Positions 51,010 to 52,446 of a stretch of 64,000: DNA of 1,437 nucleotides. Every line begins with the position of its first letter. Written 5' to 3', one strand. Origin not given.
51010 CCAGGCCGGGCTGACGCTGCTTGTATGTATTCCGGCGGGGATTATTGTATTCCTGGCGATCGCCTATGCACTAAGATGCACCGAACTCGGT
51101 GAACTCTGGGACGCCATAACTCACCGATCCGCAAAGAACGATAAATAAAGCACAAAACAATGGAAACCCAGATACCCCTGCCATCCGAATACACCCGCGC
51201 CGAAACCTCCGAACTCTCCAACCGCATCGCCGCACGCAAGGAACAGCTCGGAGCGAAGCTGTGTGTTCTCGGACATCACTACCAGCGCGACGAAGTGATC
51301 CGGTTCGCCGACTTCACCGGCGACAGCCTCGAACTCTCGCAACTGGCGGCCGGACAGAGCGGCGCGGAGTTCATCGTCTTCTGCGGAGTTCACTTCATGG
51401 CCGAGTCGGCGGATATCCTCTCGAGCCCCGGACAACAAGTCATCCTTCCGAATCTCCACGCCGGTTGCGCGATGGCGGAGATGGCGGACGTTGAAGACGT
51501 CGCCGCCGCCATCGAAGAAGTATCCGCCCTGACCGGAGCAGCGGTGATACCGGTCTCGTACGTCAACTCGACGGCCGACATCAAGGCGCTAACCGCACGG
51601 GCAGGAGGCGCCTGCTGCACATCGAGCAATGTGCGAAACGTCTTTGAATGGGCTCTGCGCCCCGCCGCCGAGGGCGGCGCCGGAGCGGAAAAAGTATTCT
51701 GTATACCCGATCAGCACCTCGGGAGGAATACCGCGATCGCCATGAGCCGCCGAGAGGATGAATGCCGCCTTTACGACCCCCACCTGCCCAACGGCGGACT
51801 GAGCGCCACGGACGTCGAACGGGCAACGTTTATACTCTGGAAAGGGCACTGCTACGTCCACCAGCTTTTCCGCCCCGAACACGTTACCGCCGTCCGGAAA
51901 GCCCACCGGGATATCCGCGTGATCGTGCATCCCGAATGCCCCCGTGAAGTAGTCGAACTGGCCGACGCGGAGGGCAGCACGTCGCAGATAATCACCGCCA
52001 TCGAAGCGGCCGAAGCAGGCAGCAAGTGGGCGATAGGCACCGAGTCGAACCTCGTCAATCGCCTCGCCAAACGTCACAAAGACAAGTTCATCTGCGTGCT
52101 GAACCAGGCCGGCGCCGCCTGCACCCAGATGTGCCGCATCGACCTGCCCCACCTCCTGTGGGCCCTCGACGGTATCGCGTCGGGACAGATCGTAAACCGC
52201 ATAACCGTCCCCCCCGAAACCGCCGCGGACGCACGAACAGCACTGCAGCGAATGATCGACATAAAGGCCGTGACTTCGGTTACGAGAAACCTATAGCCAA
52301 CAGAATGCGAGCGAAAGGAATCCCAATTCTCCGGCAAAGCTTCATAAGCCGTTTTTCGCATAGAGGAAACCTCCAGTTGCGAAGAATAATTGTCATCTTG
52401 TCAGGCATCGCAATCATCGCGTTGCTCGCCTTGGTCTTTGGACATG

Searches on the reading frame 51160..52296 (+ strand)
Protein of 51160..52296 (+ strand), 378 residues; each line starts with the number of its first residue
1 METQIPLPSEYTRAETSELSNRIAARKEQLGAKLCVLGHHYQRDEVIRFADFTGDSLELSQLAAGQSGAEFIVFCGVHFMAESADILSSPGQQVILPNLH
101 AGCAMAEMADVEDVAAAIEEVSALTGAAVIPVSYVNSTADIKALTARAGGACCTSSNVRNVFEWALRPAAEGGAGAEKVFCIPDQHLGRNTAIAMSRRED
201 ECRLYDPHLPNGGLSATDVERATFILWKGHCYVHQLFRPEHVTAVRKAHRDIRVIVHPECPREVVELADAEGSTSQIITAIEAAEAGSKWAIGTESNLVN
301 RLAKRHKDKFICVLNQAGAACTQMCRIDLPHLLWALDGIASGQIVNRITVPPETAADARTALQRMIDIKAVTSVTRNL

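Call 10: search_protein_families(library=pfam, proteins=[window:51160-52296:+], max_evalue=0.001)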
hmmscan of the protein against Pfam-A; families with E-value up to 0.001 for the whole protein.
window:51160-52296:+ (378 aa): 1 family
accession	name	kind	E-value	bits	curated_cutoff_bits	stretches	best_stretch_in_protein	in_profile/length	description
PF02445.21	NadA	-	5.2e-94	315.1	27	1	22-366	2-294/295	Quinolinate synthetase A protein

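Call 95: find_homologous_proteins(query=window:51160-52296:+, max_evalue=1e-30)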
Query window:51160-52296:+ (378 aa): 8000 proteins with E <= 1e-30 among 8000 candidates; the best 120 are listed.
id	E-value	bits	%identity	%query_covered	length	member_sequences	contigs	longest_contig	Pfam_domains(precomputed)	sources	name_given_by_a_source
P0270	3.3e-250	847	100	100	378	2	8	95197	PF02445.22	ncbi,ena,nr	ncbi:MAG: quinolinate synthase NadA [Phycisphaerae bacterium]|nr:quinolinate synthase NadA [Phycisph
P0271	3.5e-223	758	90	100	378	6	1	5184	PF02445.22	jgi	-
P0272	1.2e-221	753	90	100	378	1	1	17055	PF02445.22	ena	-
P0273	8.8e-217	737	87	99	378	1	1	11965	PF02445.22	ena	-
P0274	2.6e-216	736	87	100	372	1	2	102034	PF02445.22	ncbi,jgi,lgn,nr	ncbi:MAG: quinolinate synthase NadA [Phycisphaerae bacterium]|jgi:quinolinate synthase|nr:quinolinat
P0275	5.0e-216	735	86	99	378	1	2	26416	PF02445.22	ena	-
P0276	1.1e-215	733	87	100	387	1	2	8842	PF02445.22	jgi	-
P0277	2.4e-215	732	86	100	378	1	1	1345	PF02445.22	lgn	-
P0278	1.1e-214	730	85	100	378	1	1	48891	PF02445.22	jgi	jgi:quinolinate synthase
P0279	4.8e-214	728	85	100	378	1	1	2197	PF02445.22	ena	-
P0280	1.6e-213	726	85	100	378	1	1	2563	PF02445.22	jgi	jgi:quinolinate synthase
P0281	4.6e-213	725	85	100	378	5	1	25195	PF02445.22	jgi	-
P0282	5.1e-213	725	84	100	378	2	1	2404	PF02445.22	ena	-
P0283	1.4e-212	723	85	99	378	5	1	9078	PF02445.22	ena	-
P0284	1.0e-210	717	83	100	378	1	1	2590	PF02445.22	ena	-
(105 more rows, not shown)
